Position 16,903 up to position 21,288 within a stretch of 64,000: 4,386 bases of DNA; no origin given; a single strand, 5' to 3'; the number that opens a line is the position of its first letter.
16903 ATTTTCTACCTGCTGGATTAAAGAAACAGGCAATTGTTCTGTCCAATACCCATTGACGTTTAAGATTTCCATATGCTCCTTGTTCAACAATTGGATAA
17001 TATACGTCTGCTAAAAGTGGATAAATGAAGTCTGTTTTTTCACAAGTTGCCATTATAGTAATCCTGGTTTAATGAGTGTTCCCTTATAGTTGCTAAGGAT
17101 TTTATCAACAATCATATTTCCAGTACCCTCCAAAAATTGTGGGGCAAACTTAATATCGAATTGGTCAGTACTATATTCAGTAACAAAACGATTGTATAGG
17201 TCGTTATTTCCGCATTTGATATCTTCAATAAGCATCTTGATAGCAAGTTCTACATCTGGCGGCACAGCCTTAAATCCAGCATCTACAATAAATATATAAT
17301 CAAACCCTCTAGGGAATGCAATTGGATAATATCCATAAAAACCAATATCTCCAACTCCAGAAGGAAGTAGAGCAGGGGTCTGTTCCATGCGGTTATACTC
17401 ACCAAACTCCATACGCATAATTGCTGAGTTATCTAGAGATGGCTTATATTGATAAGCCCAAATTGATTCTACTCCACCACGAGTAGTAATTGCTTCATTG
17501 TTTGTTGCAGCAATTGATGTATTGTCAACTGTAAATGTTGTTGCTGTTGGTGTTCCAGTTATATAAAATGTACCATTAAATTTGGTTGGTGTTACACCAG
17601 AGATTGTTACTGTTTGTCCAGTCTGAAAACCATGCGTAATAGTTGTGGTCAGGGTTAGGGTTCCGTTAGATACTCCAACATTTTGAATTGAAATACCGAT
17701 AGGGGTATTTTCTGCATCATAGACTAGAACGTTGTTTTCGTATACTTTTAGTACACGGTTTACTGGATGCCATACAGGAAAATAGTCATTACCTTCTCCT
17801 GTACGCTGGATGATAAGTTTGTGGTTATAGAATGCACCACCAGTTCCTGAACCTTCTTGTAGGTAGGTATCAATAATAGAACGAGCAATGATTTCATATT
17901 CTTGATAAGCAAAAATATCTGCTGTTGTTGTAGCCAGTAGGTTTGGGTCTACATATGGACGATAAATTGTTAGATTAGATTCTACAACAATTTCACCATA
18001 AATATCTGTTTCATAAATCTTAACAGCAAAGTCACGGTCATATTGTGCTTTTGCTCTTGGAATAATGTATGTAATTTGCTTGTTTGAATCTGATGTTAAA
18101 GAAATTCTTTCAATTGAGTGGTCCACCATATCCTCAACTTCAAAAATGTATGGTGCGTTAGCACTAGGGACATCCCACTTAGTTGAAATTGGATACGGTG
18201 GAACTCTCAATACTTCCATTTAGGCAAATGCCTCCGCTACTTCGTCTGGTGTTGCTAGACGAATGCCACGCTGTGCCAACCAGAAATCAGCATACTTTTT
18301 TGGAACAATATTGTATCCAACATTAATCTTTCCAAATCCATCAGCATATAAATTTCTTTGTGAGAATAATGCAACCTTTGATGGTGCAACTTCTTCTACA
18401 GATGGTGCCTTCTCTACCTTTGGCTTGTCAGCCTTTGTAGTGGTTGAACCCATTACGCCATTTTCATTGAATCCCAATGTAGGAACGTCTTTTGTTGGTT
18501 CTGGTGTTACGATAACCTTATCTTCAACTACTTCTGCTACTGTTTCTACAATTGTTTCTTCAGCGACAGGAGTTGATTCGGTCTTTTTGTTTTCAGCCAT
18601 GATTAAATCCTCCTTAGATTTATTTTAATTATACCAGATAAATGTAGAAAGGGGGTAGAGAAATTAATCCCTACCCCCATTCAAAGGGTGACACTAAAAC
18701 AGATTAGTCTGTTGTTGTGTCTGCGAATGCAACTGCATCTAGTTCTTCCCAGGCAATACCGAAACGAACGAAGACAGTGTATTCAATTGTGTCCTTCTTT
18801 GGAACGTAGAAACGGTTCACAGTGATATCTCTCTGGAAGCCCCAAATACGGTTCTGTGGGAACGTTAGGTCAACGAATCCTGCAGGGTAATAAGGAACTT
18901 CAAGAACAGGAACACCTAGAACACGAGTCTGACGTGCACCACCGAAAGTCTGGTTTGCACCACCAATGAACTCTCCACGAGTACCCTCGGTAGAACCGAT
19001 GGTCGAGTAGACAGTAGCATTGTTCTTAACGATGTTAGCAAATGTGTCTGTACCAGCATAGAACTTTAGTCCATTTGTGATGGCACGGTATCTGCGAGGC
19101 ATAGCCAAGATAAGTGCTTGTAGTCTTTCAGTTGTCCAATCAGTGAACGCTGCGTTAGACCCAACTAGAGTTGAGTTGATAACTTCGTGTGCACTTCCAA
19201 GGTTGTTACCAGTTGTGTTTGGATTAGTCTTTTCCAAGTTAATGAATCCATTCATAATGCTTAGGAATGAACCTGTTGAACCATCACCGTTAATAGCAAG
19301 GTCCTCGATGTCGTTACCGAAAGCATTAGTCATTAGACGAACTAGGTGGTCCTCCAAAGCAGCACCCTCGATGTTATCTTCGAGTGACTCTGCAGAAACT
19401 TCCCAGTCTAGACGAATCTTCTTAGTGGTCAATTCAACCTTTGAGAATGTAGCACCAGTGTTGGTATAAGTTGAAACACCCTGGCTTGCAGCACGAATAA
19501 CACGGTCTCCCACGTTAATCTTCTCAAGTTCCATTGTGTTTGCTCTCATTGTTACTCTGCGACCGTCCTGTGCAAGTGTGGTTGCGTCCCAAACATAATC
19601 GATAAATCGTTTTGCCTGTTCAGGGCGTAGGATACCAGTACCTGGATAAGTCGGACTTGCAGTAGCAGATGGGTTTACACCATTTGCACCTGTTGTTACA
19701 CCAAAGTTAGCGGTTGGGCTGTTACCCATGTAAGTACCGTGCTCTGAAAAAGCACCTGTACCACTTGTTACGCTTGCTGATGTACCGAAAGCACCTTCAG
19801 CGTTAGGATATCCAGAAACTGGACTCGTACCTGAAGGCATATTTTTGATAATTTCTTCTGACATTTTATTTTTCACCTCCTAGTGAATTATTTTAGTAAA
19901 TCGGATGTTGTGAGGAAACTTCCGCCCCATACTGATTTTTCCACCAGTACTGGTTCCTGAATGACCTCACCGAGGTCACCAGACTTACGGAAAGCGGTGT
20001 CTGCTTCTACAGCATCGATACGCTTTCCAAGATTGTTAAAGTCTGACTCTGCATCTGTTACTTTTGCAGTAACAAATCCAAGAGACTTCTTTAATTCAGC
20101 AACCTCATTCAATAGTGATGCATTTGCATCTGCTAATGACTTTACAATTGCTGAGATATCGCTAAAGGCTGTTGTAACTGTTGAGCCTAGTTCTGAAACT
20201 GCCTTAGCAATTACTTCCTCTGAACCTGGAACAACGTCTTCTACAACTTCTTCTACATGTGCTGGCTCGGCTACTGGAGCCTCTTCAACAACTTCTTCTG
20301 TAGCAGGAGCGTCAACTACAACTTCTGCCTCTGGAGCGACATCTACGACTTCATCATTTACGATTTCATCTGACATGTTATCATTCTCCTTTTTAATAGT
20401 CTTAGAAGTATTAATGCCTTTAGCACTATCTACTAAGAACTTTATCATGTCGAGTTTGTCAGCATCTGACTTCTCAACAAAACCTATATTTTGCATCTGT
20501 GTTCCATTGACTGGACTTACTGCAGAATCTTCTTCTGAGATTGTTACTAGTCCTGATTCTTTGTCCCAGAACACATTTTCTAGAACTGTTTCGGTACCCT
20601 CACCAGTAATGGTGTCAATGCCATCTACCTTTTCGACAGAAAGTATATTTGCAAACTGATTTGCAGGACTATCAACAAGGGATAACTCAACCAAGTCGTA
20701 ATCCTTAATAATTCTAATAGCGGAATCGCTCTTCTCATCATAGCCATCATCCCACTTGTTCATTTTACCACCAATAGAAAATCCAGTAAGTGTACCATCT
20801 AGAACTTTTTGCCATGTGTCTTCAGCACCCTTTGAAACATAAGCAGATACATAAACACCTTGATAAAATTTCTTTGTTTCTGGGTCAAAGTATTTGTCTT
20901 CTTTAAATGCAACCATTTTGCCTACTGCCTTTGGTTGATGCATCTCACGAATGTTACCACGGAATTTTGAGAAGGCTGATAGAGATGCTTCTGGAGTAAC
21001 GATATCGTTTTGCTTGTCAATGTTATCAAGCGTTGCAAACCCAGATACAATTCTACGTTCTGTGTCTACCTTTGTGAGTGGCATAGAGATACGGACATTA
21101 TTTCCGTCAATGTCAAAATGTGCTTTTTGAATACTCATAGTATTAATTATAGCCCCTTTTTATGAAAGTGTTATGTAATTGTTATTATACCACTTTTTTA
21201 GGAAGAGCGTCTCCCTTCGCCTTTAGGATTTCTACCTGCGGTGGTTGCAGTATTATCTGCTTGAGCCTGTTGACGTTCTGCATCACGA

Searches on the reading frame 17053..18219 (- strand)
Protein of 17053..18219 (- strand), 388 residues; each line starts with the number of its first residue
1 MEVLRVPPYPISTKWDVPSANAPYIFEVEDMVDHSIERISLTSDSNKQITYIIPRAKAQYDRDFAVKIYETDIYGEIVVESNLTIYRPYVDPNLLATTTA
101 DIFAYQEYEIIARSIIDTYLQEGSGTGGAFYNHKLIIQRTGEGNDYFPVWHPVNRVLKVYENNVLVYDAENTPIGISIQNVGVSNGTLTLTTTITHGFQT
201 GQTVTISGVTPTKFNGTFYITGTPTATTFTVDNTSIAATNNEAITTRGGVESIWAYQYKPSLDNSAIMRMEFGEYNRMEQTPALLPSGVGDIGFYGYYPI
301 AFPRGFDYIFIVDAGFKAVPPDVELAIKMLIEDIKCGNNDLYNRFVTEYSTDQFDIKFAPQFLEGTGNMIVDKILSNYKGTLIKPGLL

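Call 7: search_protein_families(library=phrogs, proteins=[window:17053-18219:-])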
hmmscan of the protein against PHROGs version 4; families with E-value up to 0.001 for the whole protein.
window:17053-18219:- (388 aa): 2 families
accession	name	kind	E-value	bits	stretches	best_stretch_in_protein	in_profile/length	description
phrog_9998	-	unknown function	1.3e-05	25.6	1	178-246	43-109/401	-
phrog_701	-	head and packaging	0.00089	16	0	177-231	949-1003/6136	virion structural protein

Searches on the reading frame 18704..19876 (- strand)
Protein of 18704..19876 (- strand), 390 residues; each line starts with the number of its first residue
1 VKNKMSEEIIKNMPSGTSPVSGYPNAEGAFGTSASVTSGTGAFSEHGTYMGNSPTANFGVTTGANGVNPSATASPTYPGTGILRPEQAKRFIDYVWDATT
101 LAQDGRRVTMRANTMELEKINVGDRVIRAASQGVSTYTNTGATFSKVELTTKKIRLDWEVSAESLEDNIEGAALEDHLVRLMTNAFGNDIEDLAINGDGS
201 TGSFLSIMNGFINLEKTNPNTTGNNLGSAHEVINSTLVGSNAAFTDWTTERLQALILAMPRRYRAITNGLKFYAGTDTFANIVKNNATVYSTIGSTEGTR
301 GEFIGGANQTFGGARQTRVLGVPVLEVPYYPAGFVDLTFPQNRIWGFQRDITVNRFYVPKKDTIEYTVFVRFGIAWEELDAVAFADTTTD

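Call 7: search_protein_families(library=phrogs, proteins=[window:18704-19876:-])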
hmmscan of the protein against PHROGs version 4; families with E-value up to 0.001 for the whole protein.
window:18704-19876:- (390 aa): 2 families
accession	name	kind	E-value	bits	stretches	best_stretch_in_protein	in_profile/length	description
phrog_1623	-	head and packaging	2e-69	235.2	1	78-387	20-302/305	virion structural protein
phrog_10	-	head and packaging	9e-07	29.2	1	73-374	359-622/752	major head protein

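Call 11: search_dna_similar(query=window:18704-19876:-, collection=phages, mode=protein, max_rows=20)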
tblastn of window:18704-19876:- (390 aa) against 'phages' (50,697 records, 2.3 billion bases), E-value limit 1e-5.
Records with a match: 229; places in all: 229; records where one place covers at least 80% of the query: 12.
Best place of each record, by identity: <60% 229.
By first word of the organism name: Streptomyces 127; Vibrio 32; Pseudomonas 12; Clostridium 10; Rhodococcus 9; Bacillus 7; Rhodobacter 5; Rhizobium 5; Stenotrophomonas 4; Natrialba 4; and 8 more.
By host as written in the record: Streptomyces griseus ATCC 10137 52; Streptomyces lividans JI 1326 29; - 14; Streptomyces viridochromogenes DSM40736 12; Streptomyces sanglieri UNT16F27A 9; Streptomyces griseofuscus ATCC 23916 7; Streptomyces mirabilis NRRL B-2400 7; Clostridium perfringens 7; and 52 more.
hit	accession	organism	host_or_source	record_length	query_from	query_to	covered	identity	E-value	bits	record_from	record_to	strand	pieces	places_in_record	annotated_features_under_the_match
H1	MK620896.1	Streptomyces phage Circinus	Streptomyces griseofuscus ATCC 23916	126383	79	381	78%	41.6%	1e-62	223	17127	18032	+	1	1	25: major capsid protein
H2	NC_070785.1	Streptomyces phage Wakanda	Streptomyces sanglieri UNT16F27A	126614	79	381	78%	41.3%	4e-63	224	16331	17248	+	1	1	23: virion structural protein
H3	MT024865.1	Streptomyces phage Wakanda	Streptomyces sanglieri UNT16F27A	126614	79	381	78%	41.3%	4e-63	224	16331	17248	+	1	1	23: major capsid protein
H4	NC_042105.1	Streptomyces phage BillNye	Streptomyces viridochromogenes DSM40736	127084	79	381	78%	41.3%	5e-62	221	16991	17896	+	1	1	virion structural protein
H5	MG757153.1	Streptomyces phage BillNye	Streptomyces viridochromogenes DSM40736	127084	79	381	78%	41.3%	5e-62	221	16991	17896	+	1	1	major capsid protein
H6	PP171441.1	Streptomyces phage Mandalore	soil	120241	79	381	78%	41.2%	7e-62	221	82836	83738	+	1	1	record has no annotation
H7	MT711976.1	Streptomyces phage Coruscant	Streptomyces venezuelae ATCC 10712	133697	79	381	78%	41.2%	7e-62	221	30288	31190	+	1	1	major capsid protein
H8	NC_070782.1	Streptomyces phage Coruscant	Streptomyces venezuelae ATCC 10712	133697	79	381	78%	41.2%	7e-62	221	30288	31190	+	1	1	virion structural protein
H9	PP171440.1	Streptomyces phage DekoNeimoidia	soil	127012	79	381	78%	41.0%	9e-62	220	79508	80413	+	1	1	record has no annotation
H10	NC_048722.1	Streptomyces phage Wofford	Streptomyces griseus ATCC 10137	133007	79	381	78%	40.5%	3e-58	210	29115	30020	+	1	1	51: virion structural protein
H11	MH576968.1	Streptomyces phage Wofford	Streptomyces griseus ATCC 10137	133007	79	381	78%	40.5%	3e-58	210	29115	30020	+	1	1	51: major capsid protein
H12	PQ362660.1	Streptomyces phage Elmer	Streptomyces lividans JI 1326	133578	79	381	78%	40.5%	6e-58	209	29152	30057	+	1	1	54: major capsid protein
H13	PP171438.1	Streptomyces phage Ankus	soil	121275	79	381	78%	40.4%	5e-61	218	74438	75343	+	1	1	record has no annotation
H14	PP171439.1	Streptomyces phage Byblos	soil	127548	79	381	78%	40.4%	5e-61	218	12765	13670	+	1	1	record has no annotation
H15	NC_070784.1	Streptomyces phage TunaTartare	Streptomyces mirabilis NRRL B-2400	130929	79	381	78%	40.2%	1e-59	214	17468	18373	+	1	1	26: virion structural protein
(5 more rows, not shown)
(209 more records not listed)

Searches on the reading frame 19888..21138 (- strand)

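Call 7: search_protein_families(library=phrogs, proteins=[window:19888-21138:-])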
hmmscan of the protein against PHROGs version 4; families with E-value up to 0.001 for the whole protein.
window:19888-21138:- (416 aa): 9 families
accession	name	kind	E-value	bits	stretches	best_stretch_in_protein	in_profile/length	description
phrog_9427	-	head and packaging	1.3e-110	371.7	1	1-414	1-452/453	head maturation protease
phrog_80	-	head and packaging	1.3e-11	45.5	1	94-316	302-501/607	head maturation protease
phrog_34096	-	head and packaging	8.5e-09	35.7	1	19-269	124-372/412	head maturation protease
phrog_617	-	head and packaging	1.5e-08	35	1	22-315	19-264/626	major head protein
phrog_1530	-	other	1.2e-06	29.1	1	13-130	231-353/379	DNA methyltransferase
phrog_1028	-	head and packaging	3.4e-06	27.8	0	25-51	36-62/591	head maturation protease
phrog_4523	-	head and packaging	8.5e-06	25.8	1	105-265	112-203/644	major head and protease protein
phrog_2263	-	head and packaging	0.00037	20.5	1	94-165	102-173/551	major head protein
phrog_4896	-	other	0.00097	19.7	1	318-378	229-289/291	glycerophosphoryl diester phosphodiesterase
